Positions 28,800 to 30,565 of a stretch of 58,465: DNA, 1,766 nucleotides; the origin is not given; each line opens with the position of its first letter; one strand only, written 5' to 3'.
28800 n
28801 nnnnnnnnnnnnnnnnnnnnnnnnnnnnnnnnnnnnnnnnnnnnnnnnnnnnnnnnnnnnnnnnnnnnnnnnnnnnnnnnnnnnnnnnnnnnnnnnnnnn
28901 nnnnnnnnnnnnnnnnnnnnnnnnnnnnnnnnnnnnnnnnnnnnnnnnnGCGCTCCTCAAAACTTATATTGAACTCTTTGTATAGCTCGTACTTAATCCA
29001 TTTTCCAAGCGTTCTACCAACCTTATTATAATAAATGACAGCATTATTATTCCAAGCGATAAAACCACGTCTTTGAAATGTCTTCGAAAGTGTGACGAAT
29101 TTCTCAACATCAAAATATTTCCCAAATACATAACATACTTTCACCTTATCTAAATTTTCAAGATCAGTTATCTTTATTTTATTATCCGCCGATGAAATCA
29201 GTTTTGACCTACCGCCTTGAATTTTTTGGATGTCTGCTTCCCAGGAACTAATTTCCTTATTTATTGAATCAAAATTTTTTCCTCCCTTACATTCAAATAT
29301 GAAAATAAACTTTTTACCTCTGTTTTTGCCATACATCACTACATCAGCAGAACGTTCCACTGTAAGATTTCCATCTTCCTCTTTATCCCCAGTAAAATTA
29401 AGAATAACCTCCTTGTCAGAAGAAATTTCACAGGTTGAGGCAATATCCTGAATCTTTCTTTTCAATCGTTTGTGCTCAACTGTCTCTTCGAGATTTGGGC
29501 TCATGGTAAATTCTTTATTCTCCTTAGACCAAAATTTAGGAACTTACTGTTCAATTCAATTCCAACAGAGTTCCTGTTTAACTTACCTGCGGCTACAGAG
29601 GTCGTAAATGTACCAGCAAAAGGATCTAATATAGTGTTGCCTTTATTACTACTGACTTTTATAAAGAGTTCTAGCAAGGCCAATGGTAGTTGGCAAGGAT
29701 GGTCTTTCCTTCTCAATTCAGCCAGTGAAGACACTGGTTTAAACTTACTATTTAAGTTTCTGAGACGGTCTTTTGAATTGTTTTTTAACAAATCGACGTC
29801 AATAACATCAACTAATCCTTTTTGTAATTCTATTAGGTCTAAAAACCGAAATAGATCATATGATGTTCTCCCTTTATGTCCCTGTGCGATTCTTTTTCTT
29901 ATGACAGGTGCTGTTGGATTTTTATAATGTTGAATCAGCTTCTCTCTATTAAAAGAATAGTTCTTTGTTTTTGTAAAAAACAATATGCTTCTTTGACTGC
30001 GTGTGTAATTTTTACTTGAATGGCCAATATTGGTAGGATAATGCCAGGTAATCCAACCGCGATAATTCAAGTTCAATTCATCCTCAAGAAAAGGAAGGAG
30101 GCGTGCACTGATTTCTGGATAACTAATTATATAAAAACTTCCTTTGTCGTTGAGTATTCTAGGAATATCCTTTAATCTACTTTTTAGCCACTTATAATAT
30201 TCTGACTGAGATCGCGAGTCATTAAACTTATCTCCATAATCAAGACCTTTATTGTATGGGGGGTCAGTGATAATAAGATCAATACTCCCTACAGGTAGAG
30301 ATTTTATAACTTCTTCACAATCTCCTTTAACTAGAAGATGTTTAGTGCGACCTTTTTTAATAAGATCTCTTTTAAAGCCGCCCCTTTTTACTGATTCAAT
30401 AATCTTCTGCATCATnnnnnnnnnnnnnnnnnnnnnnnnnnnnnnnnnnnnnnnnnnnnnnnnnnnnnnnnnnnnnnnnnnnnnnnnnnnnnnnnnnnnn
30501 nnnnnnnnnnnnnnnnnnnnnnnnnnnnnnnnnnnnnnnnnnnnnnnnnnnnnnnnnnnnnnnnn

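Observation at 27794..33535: AT-rich, translationally coupled three-gene restriction/modification-like operon in a GC-rich backbone: candidate composite defence system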

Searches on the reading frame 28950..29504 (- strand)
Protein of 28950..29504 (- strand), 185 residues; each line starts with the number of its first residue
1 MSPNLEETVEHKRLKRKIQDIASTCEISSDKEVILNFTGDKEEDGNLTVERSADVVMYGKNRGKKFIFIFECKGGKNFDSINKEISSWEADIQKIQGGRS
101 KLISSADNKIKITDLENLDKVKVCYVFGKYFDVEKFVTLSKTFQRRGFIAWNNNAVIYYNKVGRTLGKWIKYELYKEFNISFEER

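Call 71: predict_structure(alignment_id=A4)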
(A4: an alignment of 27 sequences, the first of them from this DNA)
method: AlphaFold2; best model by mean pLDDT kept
length: 185 residues; sequences in the alignment: 27
mean_pLDDT: 92.4   pTM: 0.88
mean pLDDT of the five models: 92.4, 92.4, 91.6, 91.6, 91.6
residues with pLDDT >= 90: 163; 70-90: 12; 50-70: 6; < 50: 4
segments of 3 or more residues with pLDDT < 50: 1-4
pLDDT, mean of each block of 10 residues (from residue 1): 66 96 97 97 96 97 95 80 94 96 97 96 95 92 96 96 94 94 67
secondary structure, 60 per line:
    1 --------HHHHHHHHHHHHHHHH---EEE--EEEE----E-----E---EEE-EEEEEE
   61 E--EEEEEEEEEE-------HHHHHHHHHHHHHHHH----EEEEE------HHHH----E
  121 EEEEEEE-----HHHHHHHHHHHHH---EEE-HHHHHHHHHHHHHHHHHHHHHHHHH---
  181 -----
elements in order: H9-24 E28-30 E33-36 E51-53 E55-61 E64-73 H81-96 E101-105 H112-115 E120-127 H133-145 E149-151 H153-177

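Call 73: fold_search(model_id=the predicted structure, library=pdb)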
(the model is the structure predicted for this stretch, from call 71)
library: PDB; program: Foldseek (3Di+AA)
matches with E <= 10: 928; with E <= 0.001: 1
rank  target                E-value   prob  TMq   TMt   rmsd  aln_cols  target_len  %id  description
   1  8zue_A                4.5e-04  0.99  0.40  0.18   9.2       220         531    9  cryo-electron microscopy (cryo-EM) structure of the Hachiman defense system from Escherichia coli (released 2025-03-26)
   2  1fok_A                1.1e-03  1.00  0.44  0.18   7.5       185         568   11  STRUCTURE OF RESTRICTION ENDONUCLEASE FOKI BOUND TO DNA (released 1997-12-03)
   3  1xmx                  1.6e-03  1.00  0.45  0.25   4.7       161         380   14  Crystal structure of protein VC1899 from Vibrio cholerae (released 2004-11-16)
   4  9dou_A                2.7e-03  0.95  0.36  0.10  12.0       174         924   10  Taeniopygia guttata R2 retrotransposon (R2Tg) initiating target-primed reverse transcription (released 2025-05-21)
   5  9nl2_A                4.3e-03  0.96  0.37  0.09  11.8       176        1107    8  Structure of R2 retrotransposon protein from Platysternon megacephalum initiating target-primed reverse transcription (released 2025-06-18)
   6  4f0p_B                7.1e-03  0.84  0.34  0.17  12.3       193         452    8  MspJI Restriction Endonuclease - P31 Form (released 2012-08-08)
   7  9f9k_C                1.4e-02  0.66  0.26  0.26   8.1       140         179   15  Crystal structure of MUS81-EME1 bound by compound 15. (released 2024-07-03)
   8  9f9m_C                1.8e-02  0.72  0.26  0.27   7.1       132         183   11  Crystal structure of MUS81-EME1 bound by compound 21. (released 2024-06-19)
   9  8q44_B                1.9e-02  0.84  0.30  0.15   6.0       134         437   10  Crystal structure of cA4-bound Can2 (E364R) in complex with oligo-T DNA (released 2023-11-22)
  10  2fok_B                2.3e-02  0.92  0.45  0.19   7.0       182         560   13  STRUCTURE OF RESTRICTION ENDONUCLEASE FOKI (released 1998-06-17)
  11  2fok_A                2.8e-02  0.92  0.48  0.20   7.0       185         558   11  STRUCTURE OF RESTRICTION ENDONUCLEASE FOKI (released 1998-06-17)
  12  6xl1_A                3.1e-02  0.82  0.29  0.16   6.5       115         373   15  crystal structure of cA4-activated Card1(D294N) (released 2020-12-30)
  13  4f0p_C                3.8e-02  0.69  0.34  0.17   7.3       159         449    9  MspJI Restriction Endonuclease - P31 Form (released 2012-08-08)
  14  4f0p_A                4.1e-02  0.63  0.32  0.16   8.5       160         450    8  MspJI Restriction Endonuclease - P31 Form (released 2012-08-08)
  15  9f99_E                4.3e-02  0.51  0.27  0.26   7.8       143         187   12  Crystal structure of MUS81-EME1 bound by compound 10. (released 2024-06-19)
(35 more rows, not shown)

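Call 74: search_protein_representatives(alignment_id=A4)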
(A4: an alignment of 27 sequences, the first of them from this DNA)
Query: 27 sequences, 185 profile positions. Proteins with E-value up to 0.001 (for the whole library): 76; up to 1e-10: 43; up to 1e-30: 19. The best 76 are listed.
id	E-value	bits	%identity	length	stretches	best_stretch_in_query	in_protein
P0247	2.6e-53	196.8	-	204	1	7-183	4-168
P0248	1.3e-52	194.6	-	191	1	3-177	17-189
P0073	1.7e-50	187.6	-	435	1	3-183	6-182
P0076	5.0e-48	179.6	-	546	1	5-184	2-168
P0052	1.4e-47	178.1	-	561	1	4-184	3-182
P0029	9.8e-45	168.8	-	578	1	4-184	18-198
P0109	1.0e-44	168.7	-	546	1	4-183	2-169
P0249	1.3e-44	168.4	-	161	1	3-149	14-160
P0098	1.4e-44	168.4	-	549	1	6-184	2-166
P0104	6.1e-43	163.0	-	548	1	4-183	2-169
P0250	1.5e-42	161.7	-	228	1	10-183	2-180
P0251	4.0e-42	160.3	-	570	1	8-185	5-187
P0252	1.6e-40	155.1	-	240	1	3-139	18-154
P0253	2.2e-40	154.7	-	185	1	8-180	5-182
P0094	7.9e-38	146.3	-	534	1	6-182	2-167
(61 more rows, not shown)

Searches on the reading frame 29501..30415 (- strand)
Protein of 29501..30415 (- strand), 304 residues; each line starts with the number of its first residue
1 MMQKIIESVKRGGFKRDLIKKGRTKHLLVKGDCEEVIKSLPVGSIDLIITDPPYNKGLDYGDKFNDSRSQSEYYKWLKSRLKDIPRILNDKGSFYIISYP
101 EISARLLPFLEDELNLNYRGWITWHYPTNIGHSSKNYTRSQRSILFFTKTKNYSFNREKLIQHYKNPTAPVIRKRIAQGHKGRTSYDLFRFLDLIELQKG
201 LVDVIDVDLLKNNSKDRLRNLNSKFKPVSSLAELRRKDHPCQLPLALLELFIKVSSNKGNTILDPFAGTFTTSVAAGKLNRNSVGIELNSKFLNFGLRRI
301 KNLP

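Call 5: search_protein_families(library=pfam, proteins=[window:29501-30415:-], max_evalue=0.01)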
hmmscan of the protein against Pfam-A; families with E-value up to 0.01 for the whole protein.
window:29501-30415:- (304 aa): 2 families
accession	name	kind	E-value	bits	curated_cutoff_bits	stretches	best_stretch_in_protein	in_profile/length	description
PF01555.25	N6_N4_Mtase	-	2.1e-46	159.1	26.7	1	45-293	1-216/221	DNA methylase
PF01170.24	UPF0020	-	0.0005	20.2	22.3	0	40-59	115-136/197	RMKL-like, methyltransferase domain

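Call 6: search_protein_families(library=padloc, proteins=[window:29501-30415:-], max_evalue=0.01)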
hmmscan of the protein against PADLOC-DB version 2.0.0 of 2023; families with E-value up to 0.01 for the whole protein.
window:29501-30415:- (304 aa): 71 families (the best 25 are shown)
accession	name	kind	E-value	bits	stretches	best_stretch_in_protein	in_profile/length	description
PDLC03299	MTase_II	-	2.1e-49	166.6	2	22-164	11-152/296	Type II methyltransferase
PDLC03371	MTase_II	-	1.1e-46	157.5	1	24-302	9-254/260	Type II methyltransferase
PDLC03337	MTase_II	-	1.1e-36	124.6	2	32-195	15-175/264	Type II methyltransferase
PDLC03387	MTase_II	-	7.4e-33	111.9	2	118-301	142-276/289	Type II methyltransferase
PDLC03320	MTase_II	-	1.4e-31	107.7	2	29-181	36-186/289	Type II methyltransferase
PDLC03265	MTase_II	-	1.2e-28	98.6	2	18-137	17-135/333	Type II methyltransferase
PDLC03353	MTase_II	-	2.2e-28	97.5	2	236-300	186-250/260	Type II methyltransferase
PDLC03339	MTase_II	-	5.2e-27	92.6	1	27-302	5-273/399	Type II methyltransferase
PDLC03238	MTase_II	-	6.9e-27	92.5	2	28-160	126-256/428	Type II methyltransferase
PDLC03216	MTase_II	-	1.3e-23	81.6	2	236-302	191-257/364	Type II methyltransferase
PDLC03251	MTase_II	-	7.9e-22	75.8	1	28-301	7-267/282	Type II methyltransferase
PDLC03295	MTase_II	-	4.4e-20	70.3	2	32-96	10-73/292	Type II methyltransferase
PDLC03738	oMTase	-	4.9e-20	69.6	2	236-302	201-267/376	orphan methyltransferase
PDLC03350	MTase_II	-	8.1e-20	69.4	2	235-301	230-296/312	Type II methyltransferase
PDLC03300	MTase_II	-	5.1e-19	66.4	2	235-300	211-276/302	Type II methyltransferase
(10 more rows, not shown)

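Call 7: search_protein_families(library=ncbifam, proteins=[window:29501-30415:-], max_evalue=0.01)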
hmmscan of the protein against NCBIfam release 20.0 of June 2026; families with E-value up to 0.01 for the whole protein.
window:29501-30415:- (304 aa): 5 families
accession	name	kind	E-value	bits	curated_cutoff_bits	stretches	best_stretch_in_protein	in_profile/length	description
NF008572.0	PRK11524.1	equivalog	5.1e-42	144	292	2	22-161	11-148/294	adenine-specific DNA-methyltransferase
NF050803.1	DnaMtaseCcrMCaul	equivalog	1.7e-21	76.5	830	2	236-302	183-249/350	adenine-specific DNA-methyltransferase CcrM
NF010253.0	PRK13699.1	subfamily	2.2e-16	60.2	244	2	236-301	141-206/226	DNA methyltransferase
NF040721.1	Trm14_Arch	equivalog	0.00013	21.2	280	0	236-289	168-222/370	tRNA (guanine(6)-N2)-methyltransferase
TIGR01177.1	TIGR01177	hypoth_equivalog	0.0027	17.1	316.55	0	257-291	181-215/330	TIGR01177 family methyltransferase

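Call 26: search_solved_structures(query=window:29501-30415:-, max_evalue=0.001)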
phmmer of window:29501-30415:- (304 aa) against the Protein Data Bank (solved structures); distinct sequences matched with E-value up to 0.001: 13.
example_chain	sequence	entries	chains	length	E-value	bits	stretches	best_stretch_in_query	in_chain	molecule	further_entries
9c3u_A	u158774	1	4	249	3.1e-24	88.9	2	39-181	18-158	Methyltransferase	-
8urk_A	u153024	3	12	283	4.4e-24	88.4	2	39-181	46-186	Methyltransferase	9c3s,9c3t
1g60_A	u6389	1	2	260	3.7e-23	85.4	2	32-165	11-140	Adenine-specific Methyltransferase MboIIA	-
8s9n_A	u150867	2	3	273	1.2e-18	70.6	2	233-296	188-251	DNA cytosine-N4 methyltransferase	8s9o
1eg2_A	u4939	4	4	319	1.8e-18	70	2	21-176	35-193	MODIFICATION METHYLASE RSRI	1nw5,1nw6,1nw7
8s9m_A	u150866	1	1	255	3.3e-18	69.1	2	235-296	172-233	DNA cytosine-N4 methyltransferase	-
1nw8_A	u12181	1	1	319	4.9e-18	68.5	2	21-188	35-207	MODIFICATION METHYLASE RSRI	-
6pbd_A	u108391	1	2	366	3.5e-17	65.7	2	236-301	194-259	Modification methylase CcrMI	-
2zie_A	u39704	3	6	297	1e-14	57.7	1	235-299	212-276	Putative modification methylase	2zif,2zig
5hfj_A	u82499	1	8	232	7.8e-13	51.5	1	228-300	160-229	Adenine specific DNA methyltransferase (DpnA)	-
5hek_A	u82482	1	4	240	8.3e-13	51.4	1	218-300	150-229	Adenine specific DNA methyltransferase (DpnA)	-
1boo_A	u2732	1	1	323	1.1e-08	37.9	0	233-293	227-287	PROTEIN (N-4 CYTOSINE-SPECIFIC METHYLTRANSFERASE PVU II)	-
4zcf_A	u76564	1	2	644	0.00021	23.8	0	23-69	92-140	Restriction endonuclease EcoP15I, modification subunit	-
